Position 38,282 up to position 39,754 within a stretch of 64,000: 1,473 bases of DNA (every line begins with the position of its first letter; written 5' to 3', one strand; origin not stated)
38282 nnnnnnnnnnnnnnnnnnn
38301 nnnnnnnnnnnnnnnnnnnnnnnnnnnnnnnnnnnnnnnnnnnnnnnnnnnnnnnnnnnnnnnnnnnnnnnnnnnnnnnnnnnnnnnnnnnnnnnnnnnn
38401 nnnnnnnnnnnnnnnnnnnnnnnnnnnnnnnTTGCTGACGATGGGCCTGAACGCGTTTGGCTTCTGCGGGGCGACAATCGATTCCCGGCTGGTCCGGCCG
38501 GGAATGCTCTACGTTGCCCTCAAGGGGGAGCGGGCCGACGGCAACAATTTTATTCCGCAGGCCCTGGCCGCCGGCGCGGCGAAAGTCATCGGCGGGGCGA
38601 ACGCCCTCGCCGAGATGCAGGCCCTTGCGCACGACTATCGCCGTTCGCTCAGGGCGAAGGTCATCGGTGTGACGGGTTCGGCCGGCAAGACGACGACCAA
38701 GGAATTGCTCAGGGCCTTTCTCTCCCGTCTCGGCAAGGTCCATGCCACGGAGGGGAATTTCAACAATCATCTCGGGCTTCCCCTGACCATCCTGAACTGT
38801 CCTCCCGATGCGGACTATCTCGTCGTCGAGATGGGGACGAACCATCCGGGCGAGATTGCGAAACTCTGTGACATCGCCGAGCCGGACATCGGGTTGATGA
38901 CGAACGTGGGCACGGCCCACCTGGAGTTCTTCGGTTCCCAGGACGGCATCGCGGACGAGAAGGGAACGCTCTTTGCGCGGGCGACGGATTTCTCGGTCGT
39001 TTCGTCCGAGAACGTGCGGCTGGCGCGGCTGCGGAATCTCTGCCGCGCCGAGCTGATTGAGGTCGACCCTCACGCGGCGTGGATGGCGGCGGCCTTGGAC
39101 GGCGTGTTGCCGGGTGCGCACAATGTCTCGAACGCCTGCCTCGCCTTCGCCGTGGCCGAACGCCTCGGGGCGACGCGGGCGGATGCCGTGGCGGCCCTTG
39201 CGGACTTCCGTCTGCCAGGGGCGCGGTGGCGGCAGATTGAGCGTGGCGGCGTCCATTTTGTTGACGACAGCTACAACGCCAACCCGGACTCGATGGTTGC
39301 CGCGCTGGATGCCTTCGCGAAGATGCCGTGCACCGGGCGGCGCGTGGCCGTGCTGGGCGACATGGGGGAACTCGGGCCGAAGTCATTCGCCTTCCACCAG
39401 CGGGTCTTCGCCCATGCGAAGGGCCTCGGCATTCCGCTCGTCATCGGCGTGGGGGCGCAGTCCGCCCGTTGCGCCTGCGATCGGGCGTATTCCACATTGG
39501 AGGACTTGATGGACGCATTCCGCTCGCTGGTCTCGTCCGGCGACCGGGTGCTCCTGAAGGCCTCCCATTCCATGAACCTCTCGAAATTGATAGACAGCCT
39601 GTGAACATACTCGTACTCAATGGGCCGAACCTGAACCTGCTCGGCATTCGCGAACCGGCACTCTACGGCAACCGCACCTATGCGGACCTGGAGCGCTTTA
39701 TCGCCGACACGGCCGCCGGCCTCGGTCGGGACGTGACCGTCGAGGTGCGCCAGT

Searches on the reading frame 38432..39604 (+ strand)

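Call 11: search_protein_families(library=pfam, proteins=[window:38432-39604:+], max_evalue=0.001)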
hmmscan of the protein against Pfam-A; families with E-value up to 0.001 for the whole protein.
window:38432-39604:+ (390 aa): 3 families
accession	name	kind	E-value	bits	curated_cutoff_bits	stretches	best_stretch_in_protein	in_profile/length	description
PF08245.18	Mur_ligase_M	-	2.4e-35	122.8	24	1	80-202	1-133/200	Mur ligase middle domain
PF02875.26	Mur_ligase_C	-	2e-17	64.7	28.4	1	265-378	2-126/127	Mur ligase, glutamate ligase domain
PF01225.30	Mur_ligase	-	6.6e-08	33.3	21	1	15-70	6-58/95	Mur ligase family, catalytic domain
